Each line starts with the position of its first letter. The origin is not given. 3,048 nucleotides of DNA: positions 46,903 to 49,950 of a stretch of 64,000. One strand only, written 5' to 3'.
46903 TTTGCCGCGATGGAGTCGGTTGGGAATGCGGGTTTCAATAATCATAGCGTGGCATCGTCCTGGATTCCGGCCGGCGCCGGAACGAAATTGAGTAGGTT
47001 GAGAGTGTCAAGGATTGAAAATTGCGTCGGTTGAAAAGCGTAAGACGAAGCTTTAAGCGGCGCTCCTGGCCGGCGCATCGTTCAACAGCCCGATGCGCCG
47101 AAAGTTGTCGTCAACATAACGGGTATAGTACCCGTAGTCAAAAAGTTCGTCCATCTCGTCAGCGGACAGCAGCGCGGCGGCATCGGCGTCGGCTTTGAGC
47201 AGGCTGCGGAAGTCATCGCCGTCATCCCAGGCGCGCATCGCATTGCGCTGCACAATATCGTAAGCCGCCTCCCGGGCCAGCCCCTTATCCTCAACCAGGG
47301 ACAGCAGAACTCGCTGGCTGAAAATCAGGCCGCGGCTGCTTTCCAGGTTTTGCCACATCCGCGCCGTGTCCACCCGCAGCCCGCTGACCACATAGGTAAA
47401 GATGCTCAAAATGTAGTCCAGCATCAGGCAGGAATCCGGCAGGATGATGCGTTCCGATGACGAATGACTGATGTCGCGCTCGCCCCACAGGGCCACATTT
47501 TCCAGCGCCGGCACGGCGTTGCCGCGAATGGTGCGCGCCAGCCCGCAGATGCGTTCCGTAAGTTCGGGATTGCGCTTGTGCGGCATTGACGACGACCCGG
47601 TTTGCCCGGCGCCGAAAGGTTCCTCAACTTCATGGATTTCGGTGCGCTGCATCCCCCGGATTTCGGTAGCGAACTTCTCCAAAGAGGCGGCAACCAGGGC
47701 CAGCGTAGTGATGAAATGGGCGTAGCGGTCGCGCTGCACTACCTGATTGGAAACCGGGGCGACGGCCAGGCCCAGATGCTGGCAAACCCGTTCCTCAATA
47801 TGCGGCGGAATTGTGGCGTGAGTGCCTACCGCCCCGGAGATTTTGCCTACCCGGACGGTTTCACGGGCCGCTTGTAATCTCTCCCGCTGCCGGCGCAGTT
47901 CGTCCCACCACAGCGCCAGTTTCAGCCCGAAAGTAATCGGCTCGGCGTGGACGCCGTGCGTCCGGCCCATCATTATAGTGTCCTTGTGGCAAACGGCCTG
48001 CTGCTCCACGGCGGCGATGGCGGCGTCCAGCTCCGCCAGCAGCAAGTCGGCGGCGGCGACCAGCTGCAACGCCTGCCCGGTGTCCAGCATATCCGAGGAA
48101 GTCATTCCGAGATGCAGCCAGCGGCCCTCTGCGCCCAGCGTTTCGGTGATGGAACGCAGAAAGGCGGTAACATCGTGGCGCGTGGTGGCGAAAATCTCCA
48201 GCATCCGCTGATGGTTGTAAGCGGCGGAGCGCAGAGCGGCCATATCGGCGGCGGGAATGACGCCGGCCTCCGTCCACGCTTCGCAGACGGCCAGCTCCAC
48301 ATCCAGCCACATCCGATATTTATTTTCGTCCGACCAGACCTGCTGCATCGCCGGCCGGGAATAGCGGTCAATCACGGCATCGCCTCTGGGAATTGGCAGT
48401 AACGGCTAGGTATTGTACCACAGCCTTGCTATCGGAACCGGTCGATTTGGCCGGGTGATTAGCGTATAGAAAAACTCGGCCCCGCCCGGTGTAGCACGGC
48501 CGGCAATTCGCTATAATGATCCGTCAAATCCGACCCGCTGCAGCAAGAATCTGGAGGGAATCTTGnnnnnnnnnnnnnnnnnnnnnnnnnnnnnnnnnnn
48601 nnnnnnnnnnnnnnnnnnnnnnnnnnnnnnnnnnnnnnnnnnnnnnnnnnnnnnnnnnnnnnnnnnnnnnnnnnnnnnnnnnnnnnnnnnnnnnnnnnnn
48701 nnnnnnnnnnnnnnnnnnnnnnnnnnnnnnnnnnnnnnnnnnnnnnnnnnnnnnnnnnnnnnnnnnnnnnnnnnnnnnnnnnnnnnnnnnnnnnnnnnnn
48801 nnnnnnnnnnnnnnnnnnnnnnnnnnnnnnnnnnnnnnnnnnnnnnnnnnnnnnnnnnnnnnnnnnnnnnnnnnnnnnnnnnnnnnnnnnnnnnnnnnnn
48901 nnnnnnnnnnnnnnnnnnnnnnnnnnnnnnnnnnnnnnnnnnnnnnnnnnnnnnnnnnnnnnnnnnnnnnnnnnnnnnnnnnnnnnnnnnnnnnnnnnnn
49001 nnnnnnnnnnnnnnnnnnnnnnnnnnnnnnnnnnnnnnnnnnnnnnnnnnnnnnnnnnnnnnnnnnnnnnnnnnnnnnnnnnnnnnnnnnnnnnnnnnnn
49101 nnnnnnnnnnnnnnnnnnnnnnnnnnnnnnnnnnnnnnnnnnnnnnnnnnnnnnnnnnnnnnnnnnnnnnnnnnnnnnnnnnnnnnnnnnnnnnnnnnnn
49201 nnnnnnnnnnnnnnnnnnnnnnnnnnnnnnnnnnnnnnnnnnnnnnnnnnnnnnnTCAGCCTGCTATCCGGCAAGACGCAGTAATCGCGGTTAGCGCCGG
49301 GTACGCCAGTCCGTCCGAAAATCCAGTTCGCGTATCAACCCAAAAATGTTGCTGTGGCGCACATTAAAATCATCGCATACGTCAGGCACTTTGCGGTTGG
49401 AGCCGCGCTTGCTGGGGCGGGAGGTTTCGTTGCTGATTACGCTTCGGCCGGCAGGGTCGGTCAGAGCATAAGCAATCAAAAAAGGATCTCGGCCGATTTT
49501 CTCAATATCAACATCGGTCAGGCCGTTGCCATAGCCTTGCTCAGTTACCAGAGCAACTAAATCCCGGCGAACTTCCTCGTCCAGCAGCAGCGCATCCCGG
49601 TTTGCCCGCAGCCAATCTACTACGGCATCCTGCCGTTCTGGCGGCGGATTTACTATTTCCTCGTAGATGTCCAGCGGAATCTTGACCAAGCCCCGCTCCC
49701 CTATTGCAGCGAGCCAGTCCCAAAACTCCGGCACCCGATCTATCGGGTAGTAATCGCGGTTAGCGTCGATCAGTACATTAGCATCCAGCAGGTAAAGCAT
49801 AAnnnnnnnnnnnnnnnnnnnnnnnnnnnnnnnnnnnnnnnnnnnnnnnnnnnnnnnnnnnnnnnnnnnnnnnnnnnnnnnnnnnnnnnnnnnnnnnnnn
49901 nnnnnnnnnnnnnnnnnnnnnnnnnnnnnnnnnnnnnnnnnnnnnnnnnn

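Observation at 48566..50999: HEPN-like gene convergent with a DUF4411 (PIN-like) + XRE-ImmA/IrrE pair, inserted between purB and purE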

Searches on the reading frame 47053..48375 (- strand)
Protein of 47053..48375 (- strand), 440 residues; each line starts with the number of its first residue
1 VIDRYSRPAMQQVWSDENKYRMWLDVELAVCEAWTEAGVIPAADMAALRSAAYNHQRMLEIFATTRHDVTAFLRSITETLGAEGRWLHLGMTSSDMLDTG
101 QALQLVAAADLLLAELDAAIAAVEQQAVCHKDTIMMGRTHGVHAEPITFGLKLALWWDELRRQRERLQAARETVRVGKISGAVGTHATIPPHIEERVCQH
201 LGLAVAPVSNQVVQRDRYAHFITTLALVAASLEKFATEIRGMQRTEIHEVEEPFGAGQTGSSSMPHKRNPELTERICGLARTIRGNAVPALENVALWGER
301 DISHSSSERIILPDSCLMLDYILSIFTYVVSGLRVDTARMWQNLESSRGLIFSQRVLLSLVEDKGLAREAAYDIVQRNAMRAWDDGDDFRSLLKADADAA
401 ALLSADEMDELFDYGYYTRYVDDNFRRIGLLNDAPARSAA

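Call 4: search_protein_families(library=pfam, proteins=[window:47053-48375:-], max_evalue=0.1)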
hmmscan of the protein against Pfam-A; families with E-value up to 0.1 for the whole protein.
window:47053-48375:- (440 aa): 3 families
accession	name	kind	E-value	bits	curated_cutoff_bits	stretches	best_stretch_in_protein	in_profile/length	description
PF00206.25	Lyase_1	-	1.5e-61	208.9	27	1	7-285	7-312/312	Lyase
PF10397.14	ADSL_C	-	5.9e-25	87.8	32.7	1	349-427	1-78/79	Adenylosuccinate lyase C-terminus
PF10365.15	DUF2436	-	0.059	13.6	25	0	354-399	9-53/164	Domain of unknown function (DUF2436)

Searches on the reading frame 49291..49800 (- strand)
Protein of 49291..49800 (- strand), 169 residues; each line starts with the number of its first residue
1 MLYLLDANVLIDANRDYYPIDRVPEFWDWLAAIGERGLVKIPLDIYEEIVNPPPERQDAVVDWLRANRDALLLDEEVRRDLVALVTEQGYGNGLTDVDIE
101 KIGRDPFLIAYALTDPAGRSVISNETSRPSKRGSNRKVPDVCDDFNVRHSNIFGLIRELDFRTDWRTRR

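Call 4: search_protein_families(library=pfam, proteins=[window:49291-49800:-], max_evalue=0.1)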
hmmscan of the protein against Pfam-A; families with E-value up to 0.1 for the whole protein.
window:49291-49800:- (169 aa): 1 family
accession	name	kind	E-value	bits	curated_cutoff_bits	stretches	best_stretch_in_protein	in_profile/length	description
PF14367.12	DUF4411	-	3e-28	99.1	23.5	1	3-162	1-158/159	Domain of unknown function (DUF4411)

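Call 5: search_protein_families(library=padloc, proteins=[window:49291-49800:-], max_evalue=0.1)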
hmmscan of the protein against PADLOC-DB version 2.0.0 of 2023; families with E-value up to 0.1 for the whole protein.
window:49291-49800:- (169 aa): 0 families

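Call 6: search_protein_families(library=ncbifam, proteins=[window:49291-49800:-], max_evalue=0.1)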
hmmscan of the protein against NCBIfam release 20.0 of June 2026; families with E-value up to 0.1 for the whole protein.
window:49291-49800:- (169 aa): 0 families

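Call 43: find_homologous_proteins(query=window:49291-49800:-, max_evalue=0.001)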
Query window:49291-49800:- (169 aa): 4384 proteins with E <= 0.001 among 4581 candidates; the best 120 are listed.
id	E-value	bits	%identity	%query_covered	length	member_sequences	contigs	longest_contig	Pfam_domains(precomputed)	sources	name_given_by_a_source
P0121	2.7e-106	371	98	100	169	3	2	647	PF14367.13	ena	-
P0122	5.8e-101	353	95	100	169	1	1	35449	PF14367.13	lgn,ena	-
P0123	1.5e-93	329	86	100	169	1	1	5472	PF14367.13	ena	-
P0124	5.5e-93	327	86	100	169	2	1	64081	PF14367.13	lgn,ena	-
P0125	9.8e-87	307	85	95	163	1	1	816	PF14367.13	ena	-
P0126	1.2e-73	264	69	99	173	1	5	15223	PF14367.13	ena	-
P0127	6.6e-73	262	68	99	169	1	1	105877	PF14367.13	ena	-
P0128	1.6e-72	261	68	99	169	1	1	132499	PF14367.13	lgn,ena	-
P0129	8.8e-70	252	68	99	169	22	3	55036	PF14367.13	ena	-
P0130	2.9e-68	247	68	99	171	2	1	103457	PF14367.13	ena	-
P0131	3.7e-68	247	68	99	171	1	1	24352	PF14367.13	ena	-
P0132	6.2e-68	246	68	99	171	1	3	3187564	PF14367.13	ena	-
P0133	3.6e-67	243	67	99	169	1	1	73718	PF14367.13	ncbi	-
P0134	5.1e-67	243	66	99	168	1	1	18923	PF14367.13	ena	-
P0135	5.6e-67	243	67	99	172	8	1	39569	PF14367.13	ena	-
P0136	6.4e-67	243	67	99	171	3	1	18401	PF14367.13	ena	-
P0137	7.6e-67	242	65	99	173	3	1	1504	PF14367.13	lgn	-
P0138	7.9e-67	242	64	99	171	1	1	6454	PF14367.13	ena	-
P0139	8.8e-67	242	68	99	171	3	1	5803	PF14367.13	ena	-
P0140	9.2e-67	242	66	99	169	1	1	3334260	PF14367.13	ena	-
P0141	1.2e-66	242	67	99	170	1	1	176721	PF14367.13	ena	-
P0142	1.7e-66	241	67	99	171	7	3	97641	PF14367.13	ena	-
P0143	2.0e-66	241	67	99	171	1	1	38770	PF14367.13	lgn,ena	-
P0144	2.4e-66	241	64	100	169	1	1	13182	PF14367.13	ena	-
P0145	2.5e-66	241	67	99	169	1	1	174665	PF14367.13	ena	-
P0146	2.6e-66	241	67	98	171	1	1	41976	PF14367.13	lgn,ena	-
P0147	5.6e-66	240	67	100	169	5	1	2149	PF14367.13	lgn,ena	-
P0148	6.0e-66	239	66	99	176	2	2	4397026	PF14367.13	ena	-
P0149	6.5e-66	239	64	98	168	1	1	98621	PF14367.13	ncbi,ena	-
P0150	7.1e-66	239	62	99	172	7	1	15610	PF14367.13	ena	-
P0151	7.5e-66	239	64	99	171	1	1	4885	PF14367.13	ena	-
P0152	1.0e-65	239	65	99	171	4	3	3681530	PF14367.13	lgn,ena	-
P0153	1.2e-65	238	64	99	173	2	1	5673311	PF14367.13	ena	-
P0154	1.2e-65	238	65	99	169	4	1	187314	PF14367.13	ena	-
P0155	1.3e-65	238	62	100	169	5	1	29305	PF14367.13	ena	-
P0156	1.7e-65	238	64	99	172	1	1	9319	PF14367.13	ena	-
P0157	2.5e-65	237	65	99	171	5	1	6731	PF14367.13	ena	-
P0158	2.7e-65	237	68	99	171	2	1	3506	PF14367.13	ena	-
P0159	3.5e-65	237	63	100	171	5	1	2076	PF14367.13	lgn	-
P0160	1.1e-64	235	65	99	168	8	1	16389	PF14367.13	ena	-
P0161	1.2e-64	235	65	98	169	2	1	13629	PF14367.13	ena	-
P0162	2.1e-64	234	65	99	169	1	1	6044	PF14367.13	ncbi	-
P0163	2.2e-64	234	62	99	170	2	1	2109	PF14367.13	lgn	-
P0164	2.4e-64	234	64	99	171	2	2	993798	PF14367.13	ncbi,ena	-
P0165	2.5e-64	234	62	99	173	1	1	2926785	PF14367.13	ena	-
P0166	3.0e-64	234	62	99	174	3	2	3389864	PF14367.13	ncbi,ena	-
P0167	3.6e-64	234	62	99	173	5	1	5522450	PF14367.13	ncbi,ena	-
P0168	4.0e-64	233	62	97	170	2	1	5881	PF14367.13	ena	-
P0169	4.4e-64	233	66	99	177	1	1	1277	PF14367.13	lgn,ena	-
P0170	4.9e-64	233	65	96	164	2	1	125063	PF14367.13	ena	-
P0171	5.6e-64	233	66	99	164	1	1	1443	PF14367.13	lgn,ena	-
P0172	6.0e-64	233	61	99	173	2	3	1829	PF14367.13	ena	-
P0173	6.9e-64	233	64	99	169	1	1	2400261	PF14367.13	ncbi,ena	-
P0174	7.4e-64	233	65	99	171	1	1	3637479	PF14367.13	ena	-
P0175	8.2e-64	232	62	98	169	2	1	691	PF14367.13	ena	-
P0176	8.3e-64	232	65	99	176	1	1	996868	PF14367.13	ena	-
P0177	9.7e-64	232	62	99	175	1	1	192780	PF14367.13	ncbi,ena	-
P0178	1.0e-63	232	62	99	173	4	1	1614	PF14367.13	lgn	-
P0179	1.1e-63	232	62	99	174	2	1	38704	PF14367.13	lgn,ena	-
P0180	1.3e-63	232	62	99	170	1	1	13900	PF14367.13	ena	-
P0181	1.5e-63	232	61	99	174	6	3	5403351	PF14367.13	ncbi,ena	-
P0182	1.6e-63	231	66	98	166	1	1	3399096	PF14367.13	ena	-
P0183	1.8e-63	231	64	99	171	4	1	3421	PF14367.13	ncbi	-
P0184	2.5e-63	231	64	99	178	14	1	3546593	PF14367.13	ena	-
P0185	2.6e-63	231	65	98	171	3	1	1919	PF14367.13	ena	-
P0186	3.6e-63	230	67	98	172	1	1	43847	PF14367.13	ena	-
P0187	4.1e-63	230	64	99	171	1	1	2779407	PF14367.13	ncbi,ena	-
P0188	4.3e-63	230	65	99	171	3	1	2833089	PF14367.13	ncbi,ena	-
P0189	6.0e-63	230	60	98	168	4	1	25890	PF14367.13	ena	-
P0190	6.1e-63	230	61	99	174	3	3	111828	PF14367.13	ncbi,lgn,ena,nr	ncbi:MAG: DUF4411 family protein [Caldilineaceae bacterium]|nr:DUF4411 family protein [Caldilineacea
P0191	7.0e-63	229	61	99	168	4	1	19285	PF14367.13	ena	-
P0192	7.1e-63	229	61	99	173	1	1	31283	PF14367.13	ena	-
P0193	7.4e-63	229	63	99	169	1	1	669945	PF14367.13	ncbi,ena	-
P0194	1.1e-62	229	61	99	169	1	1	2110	PF14367.13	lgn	-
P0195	1.1e-62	229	62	96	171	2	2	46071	PF14367.13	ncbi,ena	-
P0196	1.2e-62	229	60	99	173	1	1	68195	PF14367.13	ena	-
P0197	1.2e-62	229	62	99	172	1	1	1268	PF14367.13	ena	-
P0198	1.3e-62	229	61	99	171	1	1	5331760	PF14367.13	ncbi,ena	-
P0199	1.5e-62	228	61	99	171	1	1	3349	PF14367.13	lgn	-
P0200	1.5e-62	228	62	99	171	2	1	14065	PF14367.13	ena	-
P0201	2.0e-62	228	61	99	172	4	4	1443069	PF14367.13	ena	-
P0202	2.3e-62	228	62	99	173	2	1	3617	PF14367.13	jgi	-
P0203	2.4e-62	228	66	95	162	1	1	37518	PF14367.13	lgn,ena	-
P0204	2.8e-62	227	60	99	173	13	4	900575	PF14367.13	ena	-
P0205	2.8e-62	227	64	98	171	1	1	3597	PF14367.13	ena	-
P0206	2.9e-62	227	64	98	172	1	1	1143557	PF14367.13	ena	-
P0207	3.1e-62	227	64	96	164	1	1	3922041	PF14367.13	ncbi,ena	-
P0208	3.4e-62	227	63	98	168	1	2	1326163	PF14367.13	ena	-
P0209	3.5e-62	227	63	99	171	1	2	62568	PF14367.13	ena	-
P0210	3.6e-62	227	64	98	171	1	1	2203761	PF14367.13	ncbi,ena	-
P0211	3.7e-62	227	61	99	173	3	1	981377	PF14367.13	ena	-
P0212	3.9e-62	227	62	99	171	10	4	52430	PF14367.13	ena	-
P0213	3.9e-62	227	63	99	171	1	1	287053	PF14367.13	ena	-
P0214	4.0e-62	227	62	99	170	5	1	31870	PF14367.13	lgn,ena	-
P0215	4.4e-62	227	63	99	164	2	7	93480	PF14367.13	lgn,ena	-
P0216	4.5e-62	227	63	99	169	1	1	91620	PF14367.13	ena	-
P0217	4.5e-62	227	62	99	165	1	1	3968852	PF14367.13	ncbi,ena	-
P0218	5.3e-62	227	67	96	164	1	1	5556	PF14367.13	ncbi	-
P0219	6.1e-62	226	62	99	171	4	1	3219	PF14367.13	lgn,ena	-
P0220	6.7e-62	226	62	99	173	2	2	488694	PF14367.13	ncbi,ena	-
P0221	7.1e-62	226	66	96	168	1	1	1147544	PF14367.13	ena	-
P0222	7.3e-62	226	63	99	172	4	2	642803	PF14367.13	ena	-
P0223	7.4e-62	226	64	96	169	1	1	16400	PF14367.13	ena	-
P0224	8.4e-62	226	60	99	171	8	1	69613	PF14367.13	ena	-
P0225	1.0e-61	226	59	99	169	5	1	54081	PF14367.13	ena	-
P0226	1.2e-61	225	61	99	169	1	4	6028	PF14367.13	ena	-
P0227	1.3e-61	225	60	96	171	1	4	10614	PF14367.13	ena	-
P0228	1.3e-61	225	62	99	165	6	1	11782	PF14367.13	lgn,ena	-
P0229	1.3e-61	225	59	100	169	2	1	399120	PF14367.13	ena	-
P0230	1.5e-61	225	61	99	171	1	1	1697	PF14367.13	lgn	-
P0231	1.8e-61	225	63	100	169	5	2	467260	PF14367.13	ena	-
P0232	1.9e-61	225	59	99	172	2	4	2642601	PF14367.13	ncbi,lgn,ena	-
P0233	1.9e-61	225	64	96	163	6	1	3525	PF14367.13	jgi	jgi:hypothetical protein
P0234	1.9e-61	225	59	99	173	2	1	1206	PF14367.13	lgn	-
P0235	2.2e-61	225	59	99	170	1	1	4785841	PF14367.13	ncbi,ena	-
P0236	2.2e-61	225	60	99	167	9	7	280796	PF14367.13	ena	-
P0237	2.4e-61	224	60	99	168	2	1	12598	PF14367.13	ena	-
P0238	2.4e-61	224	59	99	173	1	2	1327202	PF14367.13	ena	-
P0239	2.4e-61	224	60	99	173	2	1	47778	PF14367.13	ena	-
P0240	2.6e-61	224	63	98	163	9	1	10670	PF14367.13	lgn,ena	-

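Call 45: find_related_loci(query=A4, collection=metagenome_contigs, flank=10000)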
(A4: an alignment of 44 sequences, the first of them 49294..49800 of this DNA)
Query A4 (169 aa) in metagenome_contigs; peptide patterns used: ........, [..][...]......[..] (x = any residue, [..] = any of these).
575 stretches matched a pattern; 484 encode a relative of the query (tblastn E <= 1e-3); the best 80 are kept; 80 distinct loci.
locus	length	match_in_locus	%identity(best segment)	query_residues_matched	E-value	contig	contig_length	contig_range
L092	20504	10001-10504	62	1-166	8e-63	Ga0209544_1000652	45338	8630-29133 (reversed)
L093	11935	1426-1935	60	1-168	8e-61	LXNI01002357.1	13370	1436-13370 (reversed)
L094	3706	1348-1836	59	1-165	2e-60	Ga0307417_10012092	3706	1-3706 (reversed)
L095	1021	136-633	56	1-168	2e-63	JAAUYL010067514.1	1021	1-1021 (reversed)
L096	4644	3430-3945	58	1-167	1e-59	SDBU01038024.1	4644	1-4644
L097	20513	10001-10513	52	1-167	2e-59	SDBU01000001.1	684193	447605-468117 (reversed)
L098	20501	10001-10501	54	1-167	2e-58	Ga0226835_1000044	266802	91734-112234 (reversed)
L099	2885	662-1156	56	1-167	2e-58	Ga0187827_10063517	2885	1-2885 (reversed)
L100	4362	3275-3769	57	1-167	6e-58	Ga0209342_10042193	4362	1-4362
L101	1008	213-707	55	1-167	8e-62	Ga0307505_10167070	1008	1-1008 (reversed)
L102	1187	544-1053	52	1-166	2e-60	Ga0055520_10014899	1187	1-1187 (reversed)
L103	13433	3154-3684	54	1-169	3e-57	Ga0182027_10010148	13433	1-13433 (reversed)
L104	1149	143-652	52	1-166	1e-60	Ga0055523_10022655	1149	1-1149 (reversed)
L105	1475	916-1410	54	1-167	2e-59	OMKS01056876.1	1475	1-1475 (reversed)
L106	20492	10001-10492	55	1-166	3e-57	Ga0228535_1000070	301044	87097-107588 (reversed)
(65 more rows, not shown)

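Call 60: search_dna_similar(query=window:49294-49800:-, collection=plasmids, mode=protein, max_rows=20)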
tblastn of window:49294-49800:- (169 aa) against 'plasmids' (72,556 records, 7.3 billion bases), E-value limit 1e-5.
Records with a match: 41; places in all: 41; records where one place covers at least 80% of the query: 40.
Best place of each record, by identity: 60-80% 1; <60% 40.
By first word of the organism name: Sinorhizobium 17; Rhizobium 8; Enterobacter 3; Burkholderia 2; Cupriavidus 1; Neorhizobium 1; Sphingomonas 1; Sphingobium 1; Caballeronia 1; Methylobacterium 1; and 5 more.
By predicted mobility (MOB-suite, as given by PLSDB): conjugative 22; non-mobilizable 12; mobilizable 7.
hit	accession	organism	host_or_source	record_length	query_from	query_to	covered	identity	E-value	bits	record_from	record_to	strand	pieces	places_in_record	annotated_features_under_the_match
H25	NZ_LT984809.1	Cupriavidus taiwanensis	-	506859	2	166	98%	51.2%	2e-45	166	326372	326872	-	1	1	DUF4411 family protein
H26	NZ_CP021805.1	Sinorhizobium meliloti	Medicago truncatula,Single Cell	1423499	2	168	99%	50.3%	4e-44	162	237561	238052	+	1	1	none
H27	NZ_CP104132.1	Sinorhizobium sp. K101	Phaseolus vulgaris,cell ...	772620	2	168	99%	50.3%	4e-44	161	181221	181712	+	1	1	DUF4411 family protein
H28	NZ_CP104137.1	Sinorhizobium sp. C101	Phaseolus vulgaris,cell ...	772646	2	168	99%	50.3%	4e-44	161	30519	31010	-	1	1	DUF4411 family protein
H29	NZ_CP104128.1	Sinorhizobium sp. M103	Phaseolus vulgaris,cell ...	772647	2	168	99%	50.3%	4e-44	161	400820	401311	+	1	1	DUF4411 family protein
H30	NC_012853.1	Rhizobium leguminosarum bv. trifolii WSM1325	-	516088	2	167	98%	50.0%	7e-43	158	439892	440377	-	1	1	DUF4411 family protein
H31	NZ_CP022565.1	Rhizobium leguminosarum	Root nodule,Pisum sativum root-nodule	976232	2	167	98%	50.0%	1e-42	157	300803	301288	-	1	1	DUF4411 family protein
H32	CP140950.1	Sinorhizobium meliloti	Medicago lupulina,whole organism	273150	2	168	99%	49.1%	4e-41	153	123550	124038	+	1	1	DUF4411 family protein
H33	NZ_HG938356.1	Neorhizobium galegae bv. officinalis bv. officinalis str. ...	Galega officinalis root nodule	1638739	2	168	99%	48.5%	3e-41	153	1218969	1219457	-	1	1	record has no annotation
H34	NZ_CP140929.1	Sinorhizobium medicae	Medicago lupulina,whole organism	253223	2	168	99%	48.5%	1e-40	152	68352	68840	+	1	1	DUF4411 family protein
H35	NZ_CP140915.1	Sinorhizobium medicae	Medicago lupulina,whole organism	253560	2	168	99%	48.5%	1e-40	152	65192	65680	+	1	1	DUF4411 family protein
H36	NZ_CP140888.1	Sinorhizobium medicae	Medicago lupulina,whole organism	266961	2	168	99%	48.5%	1e-40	152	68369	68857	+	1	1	DUF4411 family protein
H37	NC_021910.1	Rhizobium etli bv. mimosae str. Mim1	Mimosa affinis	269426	2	168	99%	48.5%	7e-40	149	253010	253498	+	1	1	DUF4411 family protein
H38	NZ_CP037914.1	Sphingomonas sp. AAP5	water column of an alpine lake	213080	1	166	98%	48.8%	1e-39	149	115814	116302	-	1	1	DUF4411 family protein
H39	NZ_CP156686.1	Burkholderia stagnalis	Bacterial cells,soils collected in ...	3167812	2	165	97%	49.1%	4e-43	159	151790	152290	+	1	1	none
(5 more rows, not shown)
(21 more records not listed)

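Call 73: search_protein_families(library=phrogs, proteins=[window:49294-49800:-], max_evalue=1)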
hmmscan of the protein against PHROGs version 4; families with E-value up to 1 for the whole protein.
window:49294-49800:- (169 aa): 1 family
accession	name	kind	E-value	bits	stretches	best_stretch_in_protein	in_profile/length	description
phrog_11126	-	unknown function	4.9e-25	89.2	1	1-162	2-162/167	-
